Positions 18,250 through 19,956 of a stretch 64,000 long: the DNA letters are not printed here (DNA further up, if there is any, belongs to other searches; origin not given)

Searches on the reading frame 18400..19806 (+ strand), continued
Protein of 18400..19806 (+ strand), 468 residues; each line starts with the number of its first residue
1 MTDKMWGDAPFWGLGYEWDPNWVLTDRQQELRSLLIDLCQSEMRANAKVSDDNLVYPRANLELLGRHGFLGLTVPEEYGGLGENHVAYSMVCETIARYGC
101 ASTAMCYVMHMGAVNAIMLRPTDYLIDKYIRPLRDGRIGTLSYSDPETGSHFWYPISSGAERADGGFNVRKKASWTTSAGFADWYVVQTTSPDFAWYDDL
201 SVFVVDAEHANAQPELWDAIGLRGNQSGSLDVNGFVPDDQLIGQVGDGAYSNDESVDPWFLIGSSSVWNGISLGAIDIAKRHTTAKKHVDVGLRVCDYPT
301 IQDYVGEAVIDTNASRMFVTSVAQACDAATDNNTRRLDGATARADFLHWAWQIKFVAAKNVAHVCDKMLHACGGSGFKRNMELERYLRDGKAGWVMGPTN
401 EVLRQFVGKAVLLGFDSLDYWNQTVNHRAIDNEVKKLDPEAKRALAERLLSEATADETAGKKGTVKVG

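Call 77: search_solved_structures(query=window:18400-19806:+, max_evalue=1e-22, show_alignments=5)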
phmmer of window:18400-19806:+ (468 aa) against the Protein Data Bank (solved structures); distinct sequences matched with E-value up to 1e-22: 9.
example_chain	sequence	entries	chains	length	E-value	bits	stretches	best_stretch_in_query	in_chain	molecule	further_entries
8i4p_A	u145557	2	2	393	1.9e-26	96.1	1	25-412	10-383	Acyl-CoA dehydrogenase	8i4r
7w0j_A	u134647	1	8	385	2.8e-26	95.6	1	25-410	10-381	Acyl-CoA dehydrogenase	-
3pfd_A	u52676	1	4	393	1.4e-25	93.3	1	25-412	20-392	Acyl-CoA dehydrogenase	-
4o5m_A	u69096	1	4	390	7.9e-24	87.5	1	21-411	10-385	Isovaleryl-CoA dehydrogenase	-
2dvl_A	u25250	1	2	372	8.4e-24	87.4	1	49-409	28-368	Acyl-CoA dehydrogenase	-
4m9a_A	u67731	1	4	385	1.3e-23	86.7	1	33-409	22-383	Acyl-CoA dehydrogenase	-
4kto_A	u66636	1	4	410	2.3e-23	86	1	13-411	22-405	isovaleryl-CoA dehydrogenase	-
5z8t_A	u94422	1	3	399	5e-23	84.8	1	36-412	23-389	Acyl-CoA dehydrogenase type 2 domain protein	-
5gj7_A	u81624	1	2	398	5e-23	84.8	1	36-412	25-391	Acyl-CoA dehydrogenase type 2 domain protein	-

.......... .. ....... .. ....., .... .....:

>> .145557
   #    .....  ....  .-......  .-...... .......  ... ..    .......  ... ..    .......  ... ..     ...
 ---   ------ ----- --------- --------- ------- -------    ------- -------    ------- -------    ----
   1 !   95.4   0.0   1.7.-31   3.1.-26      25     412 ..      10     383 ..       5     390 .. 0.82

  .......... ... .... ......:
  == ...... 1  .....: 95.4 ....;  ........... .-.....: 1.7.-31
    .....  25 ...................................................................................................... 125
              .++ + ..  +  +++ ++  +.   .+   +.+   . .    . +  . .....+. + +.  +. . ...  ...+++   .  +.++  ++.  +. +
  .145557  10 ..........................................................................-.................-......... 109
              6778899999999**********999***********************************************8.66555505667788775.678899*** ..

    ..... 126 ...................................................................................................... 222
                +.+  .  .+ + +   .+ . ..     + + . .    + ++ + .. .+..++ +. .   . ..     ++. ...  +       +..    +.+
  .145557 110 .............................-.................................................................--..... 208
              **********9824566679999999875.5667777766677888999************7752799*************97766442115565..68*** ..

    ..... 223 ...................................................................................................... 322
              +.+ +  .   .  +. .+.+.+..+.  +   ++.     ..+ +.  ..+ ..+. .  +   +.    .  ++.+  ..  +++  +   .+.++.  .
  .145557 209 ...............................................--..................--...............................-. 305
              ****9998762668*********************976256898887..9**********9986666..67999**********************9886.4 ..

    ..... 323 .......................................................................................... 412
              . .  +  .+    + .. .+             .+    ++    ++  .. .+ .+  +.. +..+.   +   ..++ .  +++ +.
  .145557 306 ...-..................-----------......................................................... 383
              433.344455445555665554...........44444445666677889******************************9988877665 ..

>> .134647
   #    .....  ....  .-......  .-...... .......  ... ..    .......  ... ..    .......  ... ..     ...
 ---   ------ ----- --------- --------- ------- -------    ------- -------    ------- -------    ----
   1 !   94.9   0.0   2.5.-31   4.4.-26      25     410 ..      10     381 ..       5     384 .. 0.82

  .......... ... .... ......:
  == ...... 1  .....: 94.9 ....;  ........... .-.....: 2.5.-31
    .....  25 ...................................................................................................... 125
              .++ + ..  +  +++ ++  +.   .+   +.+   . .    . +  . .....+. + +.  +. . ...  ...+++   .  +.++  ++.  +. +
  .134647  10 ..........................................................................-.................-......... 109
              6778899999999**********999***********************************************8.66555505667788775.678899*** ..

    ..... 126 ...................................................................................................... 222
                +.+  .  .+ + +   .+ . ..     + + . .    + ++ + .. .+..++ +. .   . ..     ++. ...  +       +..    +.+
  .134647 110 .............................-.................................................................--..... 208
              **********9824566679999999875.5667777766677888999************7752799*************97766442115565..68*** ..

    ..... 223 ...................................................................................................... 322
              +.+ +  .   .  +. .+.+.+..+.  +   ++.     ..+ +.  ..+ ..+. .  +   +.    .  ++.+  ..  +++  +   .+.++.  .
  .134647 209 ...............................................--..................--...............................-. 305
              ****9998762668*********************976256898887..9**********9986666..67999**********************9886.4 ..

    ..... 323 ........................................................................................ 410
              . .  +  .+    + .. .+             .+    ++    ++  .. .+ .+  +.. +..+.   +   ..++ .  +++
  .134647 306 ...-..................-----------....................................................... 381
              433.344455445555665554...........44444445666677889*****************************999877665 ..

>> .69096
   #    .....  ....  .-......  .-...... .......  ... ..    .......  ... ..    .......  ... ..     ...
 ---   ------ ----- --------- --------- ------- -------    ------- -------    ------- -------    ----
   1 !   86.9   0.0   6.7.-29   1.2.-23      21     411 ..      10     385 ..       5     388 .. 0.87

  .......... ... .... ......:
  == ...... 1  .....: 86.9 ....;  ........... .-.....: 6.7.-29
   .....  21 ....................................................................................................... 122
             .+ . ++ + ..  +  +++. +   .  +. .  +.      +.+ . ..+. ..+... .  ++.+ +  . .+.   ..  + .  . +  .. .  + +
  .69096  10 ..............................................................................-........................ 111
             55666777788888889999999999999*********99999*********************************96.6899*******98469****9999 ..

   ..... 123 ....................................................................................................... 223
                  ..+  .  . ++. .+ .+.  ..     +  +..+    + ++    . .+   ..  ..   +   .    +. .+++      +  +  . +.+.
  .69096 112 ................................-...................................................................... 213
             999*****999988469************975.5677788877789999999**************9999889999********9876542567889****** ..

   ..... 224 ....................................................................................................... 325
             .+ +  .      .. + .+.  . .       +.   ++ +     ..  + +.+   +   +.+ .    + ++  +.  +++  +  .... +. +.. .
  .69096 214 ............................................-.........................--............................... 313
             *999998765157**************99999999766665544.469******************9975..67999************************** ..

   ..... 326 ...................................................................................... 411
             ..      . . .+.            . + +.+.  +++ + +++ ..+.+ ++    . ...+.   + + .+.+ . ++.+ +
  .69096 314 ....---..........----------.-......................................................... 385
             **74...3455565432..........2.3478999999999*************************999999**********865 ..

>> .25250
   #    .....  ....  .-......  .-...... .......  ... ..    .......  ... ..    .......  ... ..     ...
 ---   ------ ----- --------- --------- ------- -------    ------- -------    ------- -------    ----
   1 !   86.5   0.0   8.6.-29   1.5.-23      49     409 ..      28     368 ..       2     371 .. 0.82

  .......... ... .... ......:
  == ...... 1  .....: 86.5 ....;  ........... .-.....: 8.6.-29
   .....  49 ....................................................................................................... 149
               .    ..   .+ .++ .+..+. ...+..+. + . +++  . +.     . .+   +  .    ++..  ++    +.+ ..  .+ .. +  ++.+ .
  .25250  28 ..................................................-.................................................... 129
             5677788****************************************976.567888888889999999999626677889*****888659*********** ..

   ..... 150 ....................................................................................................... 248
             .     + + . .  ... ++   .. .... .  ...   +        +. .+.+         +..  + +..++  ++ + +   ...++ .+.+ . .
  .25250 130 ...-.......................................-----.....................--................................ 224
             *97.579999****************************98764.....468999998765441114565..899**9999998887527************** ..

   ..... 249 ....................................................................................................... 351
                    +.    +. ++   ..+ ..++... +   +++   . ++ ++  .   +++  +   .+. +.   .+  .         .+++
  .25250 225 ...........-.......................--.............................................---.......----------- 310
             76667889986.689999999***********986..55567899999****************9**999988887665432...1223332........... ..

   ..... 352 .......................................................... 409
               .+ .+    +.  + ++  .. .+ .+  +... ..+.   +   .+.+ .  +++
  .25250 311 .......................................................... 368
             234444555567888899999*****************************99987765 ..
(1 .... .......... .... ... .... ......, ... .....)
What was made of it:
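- Tried and rejected: The alignment to IVD puts W259, not an acid, at that position (call 77).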

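Call 79: find_homologous_proteins(query=P0125, max_evalue=1e-20)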
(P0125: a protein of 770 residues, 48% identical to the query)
Query P0125 (770 aa): 923 proteins with E <= 1e-20 among 8000 candidates; the best 120 are listed.
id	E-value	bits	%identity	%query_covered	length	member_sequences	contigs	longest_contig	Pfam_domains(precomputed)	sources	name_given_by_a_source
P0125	0.0e+0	1814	100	100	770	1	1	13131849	PF00441.30,PF00175.27,PF02771.22,PF00970.31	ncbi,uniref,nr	ncbi:uncharacterized protein LOC121875790 [Homarus americanus]|uniref:uncharacterized protein LOC121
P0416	0.0e+0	1369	71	100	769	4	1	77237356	PF00441.30,PF00175.27,PF02771.22,PF00970.31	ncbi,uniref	ncbi:uncharacterized protein [Macrobrachium rosenbergii]|uniref:uncharacterized protein n=1 Tax=Macr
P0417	0.0e+0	1280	67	100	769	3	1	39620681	PF00441.30,PF00175.27,PF02771.22,PF00970.31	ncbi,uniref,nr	ncbi:complex I assembly factor ACAD9, mitochondrial-like [Penaeus chinensis]|uniref:complex I assemb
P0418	0.0e+0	1275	68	100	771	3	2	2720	PF00441.30,PF00175.27,PF02771.22,PF00970.31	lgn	-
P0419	0.0e+0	1272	67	100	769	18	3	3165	PF00441.30,PF00175.27,PF02771.22,PF00970.31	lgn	-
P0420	0.0e+0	1245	66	100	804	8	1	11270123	PF00441.30,PF00175.27,PF02771.22,PF00970.31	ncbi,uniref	ncbi:hypothetical protein O3P69_017546 [Scylla paramamosain]|uniref:FAD-binding FR-type domain-conta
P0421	0.0e+0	1243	66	100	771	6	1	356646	PF00441.30,PF00175.27,PF02771.22,PF00970.31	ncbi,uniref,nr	ncbi:hypothetical protein Pmani_001424 [Petrolisthes manimaculis]|uniref:FAD-binding FR-type domain-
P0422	0.0e+0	1239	64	100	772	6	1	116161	PF00441.30,PF00175.27,PF02771.22,PF00970.31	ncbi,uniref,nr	ncbi:uncharacterized protein LOC122264253 [Penaeus japonicus]|uniref:uncharacterized protein LOC1222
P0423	0.0e+0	1224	64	100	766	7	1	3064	PF00441.30,PF00175.27,PF02771.22,PF00970.31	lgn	-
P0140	0.0e+0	1214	84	87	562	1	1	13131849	PF00175.27,PF02771.22,PF00970.31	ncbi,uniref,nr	ncbi:NADH-cytochrome b5 reductase 1-like 2 [Homarus americanus]|uniref:NADH-cytochrome b5 reductase 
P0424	0.0e+0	1203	63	100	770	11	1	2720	PF00441.30,PF00175.27,PF02771.22,PF00970.31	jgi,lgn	-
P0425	0.0e+0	1197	62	100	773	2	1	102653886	PF00441.30,PF00175.27,PF02771.22,PF00970.31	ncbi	ncbi:uncharacterized protein [Panulirus ornatus]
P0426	0.0e+0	1194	62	100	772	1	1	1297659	PF00441.30,PF00175.27,PF02771.22,PF00970.31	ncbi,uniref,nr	ncbi:uncharacterized protein LOC121860350 [Homarus americanus]|uniref:uncharacterized protein LOC121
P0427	0.0e+0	1194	63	100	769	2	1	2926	PF00441.30,PF00175.27,PF02771.22,PF00970.31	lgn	-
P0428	0.0e+0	1189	62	100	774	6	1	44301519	PF00441.30,PF00175.27,PF02771.22,PF00970.31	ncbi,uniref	ncbi:uncharacterized protein [Procambarus clarkii]|uniref:uncharacterized protein isoform X1 n=1 Tax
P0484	9.7e-178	611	55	61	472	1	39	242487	PF02770.25,PF00441.30,PF08028.17,PF02771.22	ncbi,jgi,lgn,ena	jgi:alkylation response protein AidB-like acyl-CoA dehydrogenase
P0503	5.4e-175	602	55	59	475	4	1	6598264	PF02770.25,PF00441.30,PF08028.17,PF02771.22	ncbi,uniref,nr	ncbi:acyl-CoA/acyl-ACP dehydrogenase [Leptolyngbya sp. NK1-12]|uniref:Acyl-CoA/acyl-ACP dehydrogenas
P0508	1.1e-174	601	55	59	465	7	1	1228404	PF02770.25,PF00441.30,PF02771.22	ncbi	ncbi:MAG: acyl-CoA dehydrogenase family protein [Hyphomicrobiaceae bacterium]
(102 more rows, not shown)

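Call 80: find_encoding_contigs(protein=P0503, flank=10000, max_places=1)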
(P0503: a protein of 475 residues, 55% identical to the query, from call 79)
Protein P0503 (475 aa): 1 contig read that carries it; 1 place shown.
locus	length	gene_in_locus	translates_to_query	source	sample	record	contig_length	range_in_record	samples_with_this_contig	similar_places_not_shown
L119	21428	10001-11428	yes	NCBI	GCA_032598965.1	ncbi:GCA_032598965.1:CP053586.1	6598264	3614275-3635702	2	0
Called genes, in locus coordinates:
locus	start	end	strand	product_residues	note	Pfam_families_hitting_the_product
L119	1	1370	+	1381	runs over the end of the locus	PF00072:Response_reg, PF01590:GAF, PF08448:PAS_4, PF01590:GAF, PF13185:GAF_2, PF08448:PAS_4 (weak), PF00512:HisKA, PF02518:HATPase_c, +2 more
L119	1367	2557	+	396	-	PF00072:Response_reg, PF00512:HisKA, PF13581:HATPase_c_2 (weak), PF02518:HATPase_c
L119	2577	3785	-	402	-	PF00890:FAD_binding_2 (weak), PF01266:DAO, PF07992:Pyr_redox_2 (faint)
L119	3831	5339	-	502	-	PF03951:Gln-synt_N (faint), PF00120:Gln-synt_C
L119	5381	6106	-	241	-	PF00497:SBP_bac_3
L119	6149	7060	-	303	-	PF05721:PhyH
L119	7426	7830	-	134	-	-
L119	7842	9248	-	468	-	PF00909:Ammonium_transp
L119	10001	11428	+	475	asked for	PF02771:Acyl-CoA_dh_N, PF02770:Acyl-CoA_dh_M (weak), PF00441:Acyl-CoA_dh_1, PF08028:Acyl-CoA_dh_2 (faint)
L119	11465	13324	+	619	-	PF09347:DUF1989, PF01571:GCV_T, PF08669:GCV_T_C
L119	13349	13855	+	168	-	-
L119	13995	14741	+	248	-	PF00392:GntR, PF07702:UTRA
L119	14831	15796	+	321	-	PF13522:GATase_6, PF13537:GATase_7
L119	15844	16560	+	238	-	PF01493:GXGXG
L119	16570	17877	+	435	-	PF01645:Glu_synthase, PF01070:FMN_dh, PF00478:IMPDH, PF03060:NMO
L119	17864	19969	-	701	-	PF13500:AAA_26, PF07085:DRTGG, PF01515:PTA_PTB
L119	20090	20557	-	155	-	PF00581:Rhodanese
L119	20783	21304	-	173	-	PF07963:N_methyl, PF16734:Pilin_GH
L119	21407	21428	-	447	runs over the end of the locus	PF01209:Ubie_methyltran (weak), PF05175:MTS (weak), PF08003:Methyltransf_9 (weak), PF13489:Methyltransf_23, PF08241:Methyltransf_11, PF08242:Methyltransf_12, PF13649:Methyltransf_25, PF13847:Methyltransf_31, +1 more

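Call 81: find_encoding_contigs(protein=P0508, flank=10000, max_places=1)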
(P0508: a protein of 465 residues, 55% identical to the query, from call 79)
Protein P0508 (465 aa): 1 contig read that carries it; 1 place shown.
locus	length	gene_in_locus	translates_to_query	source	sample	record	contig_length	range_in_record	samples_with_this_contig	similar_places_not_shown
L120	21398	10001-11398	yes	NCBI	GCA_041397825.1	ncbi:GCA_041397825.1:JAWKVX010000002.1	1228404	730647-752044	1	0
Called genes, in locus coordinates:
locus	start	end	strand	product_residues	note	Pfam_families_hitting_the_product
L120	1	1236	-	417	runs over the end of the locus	-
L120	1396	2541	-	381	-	-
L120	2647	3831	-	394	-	PF01321:Creatinase_N, PF00557:Peptidase_M24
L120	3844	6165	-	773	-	PF12525:DUF3726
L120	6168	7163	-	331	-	PF01244:Peptidase_M19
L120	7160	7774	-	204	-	PF00484:Pro_CA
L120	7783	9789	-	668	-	PF02129:Peptidase_S15, PF05448:AXE1 (faint), PF00326:Peptidase_S9 (weak), PF00561:Abhydrolase_1 (weak), PF12146:Hydrolase_4 (weak), PF08530:PepX_C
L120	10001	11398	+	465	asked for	PF02771:Acyl-CoA_dh_N, PF02770:Acyl-CoA_dh_M (faint), PF00441:Acyl-CoA_dh_1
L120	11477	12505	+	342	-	PF01018:GTP1_OBG, PF01926:MMR_HSR1, PF02421:FeoB_N (weak)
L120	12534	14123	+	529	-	PF00501:AMP-binding, PF13193:AMP-binding_C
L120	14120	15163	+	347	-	PF01636:APH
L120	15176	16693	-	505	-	PF00924:MS_channel_2nd, PF00027:cNMP_binding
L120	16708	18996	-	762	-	PF02743:dCache_1, PF00672:HAMP, PF00211:Guanylate_cyc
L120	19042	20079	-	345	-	PF16868:NMT1_3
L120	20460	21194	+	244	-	PF03472:Autoind_bind, PF00196:GerE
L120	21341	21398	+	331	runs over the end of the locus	PF04228:Zn_peptidase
